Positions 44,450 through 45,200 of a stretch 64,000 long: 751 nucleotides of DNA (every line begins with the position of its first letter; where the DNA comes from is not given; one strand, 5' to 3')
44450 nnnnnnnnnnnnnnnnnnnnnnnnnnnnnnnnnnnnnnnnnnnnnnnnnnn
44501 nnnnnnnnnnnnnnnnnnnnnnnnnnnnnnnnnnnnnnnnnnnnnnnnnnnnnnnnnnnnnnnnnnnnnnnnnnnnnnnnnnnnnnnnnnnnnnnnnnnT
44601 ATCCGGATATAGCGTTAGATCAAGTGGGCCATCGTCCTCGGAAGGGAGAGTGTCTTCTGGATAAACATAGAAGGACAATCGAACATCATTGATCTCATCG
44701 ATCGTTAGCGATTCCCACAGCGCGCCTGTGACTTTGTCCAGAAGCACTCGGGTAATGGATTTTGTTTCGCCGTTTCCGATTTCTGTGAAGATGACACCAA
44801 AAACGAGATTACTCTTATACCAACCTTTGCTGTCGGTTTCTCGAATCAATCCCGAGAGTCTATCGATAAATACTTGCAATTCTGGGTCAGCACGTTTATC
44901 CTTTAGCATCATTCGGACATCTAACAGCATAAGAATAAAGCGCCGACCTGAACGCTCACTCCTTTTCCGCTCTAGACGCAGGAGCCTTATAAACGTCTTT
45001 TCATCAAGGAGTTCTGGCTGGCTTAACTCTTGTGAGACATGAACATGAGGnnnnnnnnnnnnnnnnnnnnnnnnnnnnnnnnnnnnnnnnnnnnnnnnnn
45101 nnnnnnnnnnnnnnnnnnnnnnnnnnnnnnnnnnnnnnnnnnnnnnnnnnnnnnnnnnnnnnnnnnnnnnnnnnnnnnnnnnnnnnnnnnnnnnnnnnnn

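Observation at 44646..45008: Priming glycosyl-phosphate transferase carries a degenerate GGDEF-like domain that keeps an RxxD I-site at the canonical spacing; candidate c-di-GMP control of polymer initiation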

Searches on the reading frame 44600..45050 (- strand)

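Call 3: search_protein_families(library=pfam, proteins=[window:44600-45050:-], max_evalue=10)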
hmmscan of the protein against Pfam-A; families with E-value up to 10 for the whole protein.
window:44600-45050:- (150 aa): 0 families

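Call 19: predict_structure(alignment_id=A2)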
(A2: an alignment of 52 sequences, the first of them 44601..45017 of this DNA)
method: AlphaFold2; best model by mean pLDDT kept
length: 139 residues; sequences in the alignment: 52
mean_pLDDT: 82.9   pTM: 0.76
mean pLDDT of the five models: 82.9, 82.7, 80.4, 80.2, 77.4
residues with pLDDT >= 90: 57; 70-90: 60; 50-70: 6; < 50: 16
segments of 3 or more residues with pLDDT < 50: 124-139
pLDDT, mean of each block of 10 residues (from residue 1): 90 95 92 85 76 87 90 91 84 90 88 92 53 45
secondary structure, 60 per line:
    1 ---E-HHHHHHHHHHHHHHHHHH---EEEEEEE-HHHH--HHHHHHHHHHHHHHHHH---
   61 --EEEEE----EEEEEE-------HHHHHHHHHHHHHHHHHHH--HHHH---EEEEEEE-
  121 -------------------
elements in order: H6-23 E27-33 H35-38 H41-57 E63-67 E72-77 H85-103 H106-109 E113-119

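Call 22: fold_search(model_id=the predicted structure, library=pdb)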
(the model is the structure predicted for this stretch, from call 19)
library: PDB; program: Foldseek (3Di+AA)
matches with E <= 10: 780; with E <= 0.001: 18
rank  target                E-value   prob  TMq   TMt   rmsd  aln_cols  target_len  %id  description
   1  7e6g_B                5.6e-05  1.00  0.56  0.33   4.6       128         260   20  Crystal structure of diguanylate cyclase SiaD in complex with its activator SiaC from Pseudomonas aeruginosa (released 2021-09-22)
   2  4urq_V                6.4e-05  1.00  0.66  0.60   4.3       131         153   14  Crystal Structure of GGDEF domain (I site mutant) from T.maritima (released 2014-10-08)
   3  4urg_A                1.0e-04  1.00  0.63  0.59   4.4       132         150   14  Crystal Structure of GGDEF domain from T.maritima (active-like dimer) (released 2014-10-08)
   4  3ezu                  1.2e-04  1.00  0.52  0.25   4.3       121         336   16  Crystal structure of multidomain protein of unknown function with GGDEF-domain (NP_951600.1) from GEOBACTER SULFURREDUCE (released 2008-11-18)
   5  6khu                  1.4e-04  1.00  0.59  0.63   3.8       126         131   17  The crystal structure of a DGC protein from Thermotoga maritima (released 2020-07-22)
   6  7e6g_A                1.7e-04  1.00  0.57  0.33   4.4       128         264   21  Crystal structure of diguanylate cyclase SiaD in complex with its activator SiaC from Pseudomonas aeruginosa (released 2021-09-22)
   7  4urq_U                2.2e-04  1.00  0.66  0.60   2.9       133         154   14  Crystal Structure of GGDEF domain (I site mutant) from T.maritima (released 2014-10-08)
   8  4urg_B                2.9e-04  1.00  0.66  0.59   4.0       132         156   14  Crystal Structure of GGDEF domain from T.maritima (active-like dimer) (released 2014-10-08)
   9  5llx_A                3.3e-04  1.00  0.59  0.15   4.2       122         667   21  Bacteriophytochrome activated diguanylyl cyclase from Idiomarina species A28L with GTP bound (released 2017-03-15)
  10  4urs_A                3.8e-04  1.00  0.65  0.57   3.7       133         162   15  Crystal Structure of GGDEF domain from T.maritima (released 2014-10-08)
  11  3ign                  4.9e-04  1.00  0.63  0.54   4.0       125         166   23  Crystal Structure of the GGDEF domain from Marinobacter aquaeolei diguanylate cyclase complexed with c-di-GMP - Northeas (released 2009-08-11)
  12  4iob                  5.3e-04  1.00  0.65  0.57   4.0       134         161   15  Crystal structure of the GGDEF domain of PA1120 (YfiN or TpbB) from Pseudomonas aeruginosa at 2.7 Ang. (released 2013-12-04)
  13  6d9m                  5.3e-04  1.00  0.62  0.29   5.4       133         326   19  T4-Lysozyme fusion to Geobacter GGDEF (released 2019-04-10)
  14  4rnh                  6.0e-04  1.00  0.65  0.24   4.2       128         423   20  PaMorA tandem diguanylate cyclase - phosphodiesterase, c-di-GMP complex (released 2014-11-19)
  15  4rnf                  6.4e-04  1.00  0.62  0.23   4.5       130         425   19  PaMorA tandem diguanylate cyclase - mutant phosphodiesterase, apo form (released 2014-11-19)
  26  9g86_A                1.5e-03  1.00  0.61  0.21   4.9       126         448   18  Structure of Response regulator PleD in complex with c-diGMP and pppGpp (released 2025-08-06)
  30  9g86_B                1.7e-03  1.00  0.61  0.21   4.8       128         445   20  Structure of Response regulator PleD in complex with c-diGMP and pppGpp (released 2025-08-06)
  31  9g85_B                1.8e-03  1.00  0.60  0.21   5.0       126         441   20  Structure of Response regulator PleD in complex with c-diGMP and ppGpp (released 2025-08-06)
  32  9g85_C                2.1e-03  1.00  0.61  0.21   4.9       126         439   20  Structure of Response regulator PleD in complex with c-diGMP and ppGpp (released 2025-08-06)
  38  9g85_A                3.1e-03  1.00  0.61  0.21   3.1       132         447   19  Structure of Response regulator PleD in complex with c-diGMP and ppGpp (released 2025-08-06)
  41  9g85_D                3.8e-03  1.00  0.61  0.21   4.9       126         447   18  Structure of Response regulator PleD in complex with c-diGMP and ppGpp (released 2025-08-06)
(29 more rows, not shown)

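Call 23: search_protein_representatives(alignment_id=A2)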
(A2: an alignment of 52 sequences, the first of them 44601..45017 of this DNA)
Query: 52 sequences, 272 profile positions. Proteins with E-value up to 0.001 (for the whole library): 52304; up to 1e-10: 22459; up to 1e-30: 635. The best 150 are listed.
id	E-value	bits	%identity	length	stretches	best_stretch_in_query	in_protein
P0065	1.0e-123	428.4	-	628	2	14-270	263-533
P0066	1.3e-100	352.6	-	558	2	26-270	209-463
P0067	4.1e-100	351.0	-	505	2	24-270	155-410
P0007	1.0e-95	336.5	-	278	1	1-249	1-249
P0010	8.1e-93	327.0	-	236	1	37-258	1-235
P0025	7.9e-90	317.2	-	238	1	3-237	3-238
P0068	9.9e-89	313.6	-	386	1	23-270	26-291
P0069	5.5e-87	307.9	-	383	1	23-270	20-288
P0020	5.7e-87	307.9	-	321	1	37-270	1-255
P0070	9.8e-87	307.1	-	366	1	23-270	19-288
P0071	4.3e-84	298.4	-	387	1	22-270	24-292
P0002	2.3e-80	286.2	-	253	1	9-234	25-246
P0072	4.1e-80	285.4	-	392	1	24-270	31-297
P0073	1.2e-78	280.5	-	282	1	22-243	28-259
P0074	1.6e-78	280.2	-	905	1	9-270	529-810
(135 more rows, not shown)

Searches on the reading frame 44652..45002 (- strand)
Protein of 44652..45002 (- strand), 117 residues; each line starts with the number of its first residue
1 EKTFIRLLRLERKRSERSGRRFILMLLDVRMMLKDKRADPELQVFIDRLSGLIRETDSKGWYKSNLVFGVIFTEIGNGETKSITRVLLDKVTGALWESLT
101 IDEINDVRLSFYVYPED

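Call 31: search_solved_structures(query=A3, max_evalue=10, show_alignments=5)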
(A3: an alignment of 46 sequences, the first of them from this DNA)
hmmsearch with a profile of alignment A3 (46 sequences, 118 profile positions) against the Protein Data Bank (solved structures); distinct sequences matched with E-value up to 10: 29.
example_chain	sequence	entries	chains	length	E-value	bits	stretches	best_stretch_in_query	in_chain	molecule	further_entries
5euh_A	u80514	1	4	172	1.5e-05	28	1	4-111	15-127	Putative GGDEF domain membrane protein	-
3ign_A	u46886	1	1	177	0.00016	24.7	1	5-102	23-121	Diguanylate cyclase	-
7e6g_A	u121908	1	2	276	0.00016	24.7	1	4-87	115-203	Putative GGDEF domain protein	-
6d9m_A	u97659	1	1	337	0.0029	20.7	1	8-93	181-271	Fusion protein of Endolysin,Response receiver sensor diguanylate cyclase, GAF domain-conta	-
6et7_A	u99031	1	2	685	0.0036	20.3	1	6-95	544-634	Diguanylate cyclase (GGDEF) domain-containing protein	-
5llw_B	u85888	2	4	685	0.0036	20.3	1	6-95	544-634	Diguanylate cyclase (GGDEF) domain-containing protein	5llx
4zve_A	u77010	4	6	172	0.0041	20.2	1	9-108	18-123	Diguanylate cyclase DosC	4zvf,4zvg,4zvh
9t28_A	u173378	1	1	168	0.038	17.1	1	3-59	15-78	diguanylate cyclase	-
3i5c_A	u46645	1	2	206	0.045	16.8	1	3-58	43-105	Fusion of General control protein GCN4 and WSPR response regulator protein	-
3i5b_A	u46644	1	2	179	0.045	16.8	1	3-59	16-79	WspR response regulator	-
3i5a_A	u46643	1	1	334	0.066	16.3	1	3-58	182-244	Response regulator/GGDEF domain protein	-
6khu_A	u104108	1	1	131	0.095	15.8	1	2-92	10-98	Diguanylate cyclase/phosphodiesterase-domain containing protein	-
6zxm_A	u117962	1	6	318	0.12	15.5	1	4-93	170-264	Putative GGDEF/response regulator receiver domain protein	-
3bre_A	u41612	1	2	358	0.14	15.2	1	3-55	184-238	Probable two-component response regulator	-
6fjv_A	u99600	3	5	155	0.16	15.1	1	38-114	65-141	26S proteasome regulatory subunit N11-like protein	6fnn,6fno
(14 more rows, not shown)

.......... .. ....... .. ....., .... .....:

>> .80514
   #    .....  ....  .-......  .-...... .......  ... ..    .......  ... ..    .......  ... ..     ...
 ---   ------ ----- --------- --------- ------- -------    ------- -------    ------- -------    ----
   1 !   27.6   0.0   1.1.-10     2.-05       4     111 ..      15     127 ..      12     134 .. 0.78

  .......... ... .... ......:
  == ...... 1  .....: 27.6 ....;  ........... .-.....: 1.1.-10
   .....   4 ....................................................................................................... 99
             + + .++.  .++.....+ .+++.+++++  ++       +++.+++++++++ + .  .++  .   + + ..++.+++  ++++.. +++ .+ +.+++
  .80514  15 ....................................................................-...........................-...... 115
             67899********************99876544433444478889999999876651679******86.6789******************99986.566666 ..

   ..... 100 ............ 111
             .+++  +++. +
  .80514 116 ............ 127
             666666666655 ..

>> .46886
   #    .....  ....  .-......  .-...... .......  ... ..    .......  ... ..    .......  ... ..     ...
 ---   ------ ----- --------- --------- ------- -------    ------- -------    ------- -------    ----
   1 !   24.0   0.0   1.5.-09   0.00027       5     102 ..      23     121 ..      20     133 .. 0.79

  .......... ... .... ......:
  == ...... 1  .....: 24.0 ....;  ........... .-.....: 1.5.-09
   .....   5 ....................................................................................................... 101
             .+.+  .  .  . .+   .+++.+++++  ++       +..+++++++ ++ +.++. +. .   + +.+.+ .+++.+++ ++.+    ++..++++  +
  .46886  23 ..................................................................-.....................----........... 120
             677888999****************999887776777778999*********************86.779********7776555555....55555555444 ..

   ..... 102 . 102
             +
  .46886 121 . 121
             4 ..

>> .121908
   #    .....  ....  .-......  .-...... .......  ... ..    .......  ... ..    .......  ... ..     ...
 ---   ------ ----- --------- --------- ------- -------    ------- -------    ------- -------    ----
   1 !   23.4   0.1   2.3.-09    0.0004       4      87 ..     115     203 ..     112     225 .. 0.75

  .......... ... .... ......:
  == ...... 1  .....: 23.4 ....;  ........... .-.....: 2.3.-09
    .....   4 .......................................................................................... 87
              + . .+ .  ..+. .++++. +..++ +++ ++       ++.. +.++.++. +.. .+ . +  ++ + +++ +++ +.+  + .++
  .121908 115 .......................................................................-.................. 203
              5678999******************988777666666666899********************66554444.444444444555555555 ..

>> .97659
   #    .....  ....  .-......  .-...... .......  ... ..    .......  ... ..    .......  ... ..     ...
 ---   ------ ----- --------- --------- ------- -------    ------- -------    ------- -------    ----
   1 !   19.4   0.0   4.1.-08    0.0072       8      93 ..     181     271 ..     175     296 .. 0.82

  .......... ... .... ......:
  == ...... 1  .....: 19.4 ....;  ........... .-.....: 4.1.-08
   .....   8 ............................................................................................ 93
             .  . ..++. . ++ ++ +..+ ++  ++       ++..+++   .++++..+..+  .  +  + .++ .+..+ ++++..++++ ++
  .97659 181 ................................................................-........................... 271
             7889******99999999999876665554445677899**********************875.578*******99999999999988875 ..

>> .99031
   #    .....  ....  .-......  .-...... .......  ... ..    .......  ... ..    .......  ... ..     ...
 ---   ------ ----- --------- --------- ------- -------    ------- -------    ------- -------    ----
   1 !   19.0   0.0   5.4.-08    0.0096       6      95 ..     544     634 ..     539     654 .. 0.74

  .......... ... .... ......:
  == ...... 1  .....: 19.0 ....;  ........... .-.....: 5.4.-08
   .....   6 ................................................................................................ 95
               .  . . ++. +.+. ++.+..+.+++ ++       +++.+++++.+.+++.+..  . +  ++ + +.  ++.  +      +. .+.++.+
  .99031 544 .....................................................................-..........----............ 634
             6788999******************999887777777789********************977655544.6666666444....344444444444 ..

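Call 36: find_related_loci(query=A4, collection=genome_contigs, flank=8000)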
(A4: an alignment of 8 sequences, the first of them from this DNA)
Query A4 (117 aa) in genome_contigs; peptide patterns used: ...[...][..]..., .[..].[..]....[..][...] (x = any residue, [..] = any of these).
117 stretches matched a pattern; 102 encode a relative of the query (tblastn E <= 1e-3); the best 80 are kept; 80 distinct loci.
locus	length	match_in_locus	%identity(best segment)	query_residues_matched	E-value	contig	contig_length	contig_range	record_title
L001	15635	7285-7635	54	1-117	1e-37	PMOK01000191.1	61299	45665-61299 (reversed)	MAG: Bryobacterales bacterium isolate palsa_89 73.20110600_P1M.2_contig_2563, whole genome shotgun sequence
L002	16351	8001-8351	54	1-117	1e-36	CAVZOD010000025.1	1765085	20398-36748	MAG: Bryobacterales bacterium isolate MFD05512.bin.2.139 genome assembly, contig: contig_7205, whole genome shotgun sequ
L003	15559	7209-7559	52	1-117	6e-36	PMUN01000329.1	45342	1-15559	MAG: Bryobacterales bacterium isolate palsa_143 73.20110700_P3D.9_contig_2241, whole genome shotgun sequence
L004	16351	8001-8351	50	1-117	6e-35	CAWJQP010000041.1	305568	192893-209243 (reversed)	MAG: Bryobacteraceae bacterium isolate MFD02840.bin.3.640 genome assembly, contig: contig_21629, whole genome shotgun se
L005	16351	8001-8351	53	1-117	3e-34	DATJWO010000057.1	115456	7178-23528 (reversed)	MAG TPA_asm: Bryobacteraceae bacterium isolate SMAG_U15101 k141_1329445, whole genome shotgun sequence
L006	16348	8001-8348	52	1-117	3e-34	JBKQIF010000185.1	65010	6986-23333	MAG: Bryobacteraceae bacterium isolate BAr1A1B1C__bin_56 BAr1A1B1C_000000398430, whole genome shotgun sequence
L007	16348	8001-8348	52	1-116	4e-34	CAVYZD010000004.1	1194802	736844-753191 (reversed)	MAG: Bryobacterales bacterium isolate MFD02248.bin.1.4 genome assembly, contig: contig_16072, whole genome shotgun seque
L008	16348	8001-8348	54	1-117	8e-34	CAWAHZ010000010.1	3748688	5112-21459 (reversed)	MAG: Bryobacterales bacterium isolate MFD04434.bin.1.11 genome assembly, contig: contig_762, whole genome shotgun sequen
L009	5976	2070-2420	51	1-117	7e-34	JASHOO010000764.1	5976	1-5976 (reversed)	MAG: Bryobacteraceae bacterium isolate JOPF025 JOPF_N042_contig_72581, whole genome shotgun sequence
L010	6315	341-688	50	1-116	8e-34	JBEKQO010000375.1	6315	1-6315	MAG: Terriglobia bacterium isolate SPRUCE 48 SPRUCE_48_375, whole genome shotgun sequence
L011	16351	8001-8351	52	1-117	1e-33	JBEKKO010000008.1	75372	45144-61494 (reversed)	MAG: Bryobacteraceae bacterium isolate SPRUCE 349 SPRUCE_349_8, whole genome shotgun sequence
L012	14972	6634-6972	52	4-117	3e-33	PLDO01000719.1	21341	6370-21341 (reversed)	MAG: Bryobacterales bacterium isolate palsa_241 73.20111000_P2D.25_contig_3488, whole genome shotgun sequence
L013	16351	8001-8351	49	1-117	2e-33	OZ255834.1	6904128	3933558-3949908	MAG: Bryobacteraceae bacterium isolate 6f4cedc6-5cfc-4f97-a273-bb0a1e286dcf genome assembly, chromosome: 1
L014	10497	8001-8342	50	4-117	2e-33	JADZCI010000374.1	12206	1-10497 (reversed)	MAG: Bryobacterales bacterium isolate SJ717 c_000001460231, whole genome shotgun sequence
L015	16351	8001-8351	47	1-117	6e-33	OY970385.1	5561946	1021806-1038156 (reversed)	MAG: Bryobacterales bacterium isolate MFD03726.bin.c.1 genome assembly, chromosome: 1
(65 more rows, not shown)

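Call 64: search_protein_families(library=pfam, alignment_id=A3, max_evalue=1)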
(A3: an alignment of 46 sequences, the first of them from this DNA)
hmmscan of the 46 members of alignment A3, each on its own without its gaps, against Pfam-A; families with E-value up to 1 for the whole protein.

A. member 1, seq(117 aa): 0 families

B. families by the number of members that match (of 46 scanned): 20 families
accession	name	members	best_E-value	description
PF00990.26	GGDEF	14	0.00044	Diguanylate cyclase, GGDEF domain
PF04666.19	MGAT4_cons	1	0.01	MGAT4 conserved region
PF18361.6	ssDBP_DBD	1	0.016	Single stranded DNA-binding protein ss DNA binding domain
PF23920.1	DUF7259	1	0.018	Domain of unknown function (DUF7259)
PF09810.15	Exo5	1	0.027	Exonuclease V - a 5' deoxyribonuclease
PF02899.23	Phage_int_SAM_1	1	0.031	Phage integrase, N-terminal SAM-like domain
PF23007.1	DnaA_N-like_STI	1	0.053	STICHEL, DnaA_N-like alpha-beta domain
PF19481.4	DUF6017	1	0.055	Family of unknown function (DUF6017)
PF01246.26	Ribosomal_L24e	1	0.056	Ribosomal protein L24e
PF22438.2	FlgA_HD-like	1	0.076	Flagellar protein FlgA, HotDog domain-like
PF22054.2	BVU_2266-like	1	0.078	BVU_2266-like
PF10668.15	Phage_terminase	1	0.081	Phage terminase small subunit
PF11799.13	IMS_C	1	0.087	impB/mucB/samB family C-terminal domain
PF01019.26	G_glu_transpept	1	0.095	Gamma-glutamyltranspeptidase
PF03448.22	MgtE_N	1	0.099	MgtE intracellular N domain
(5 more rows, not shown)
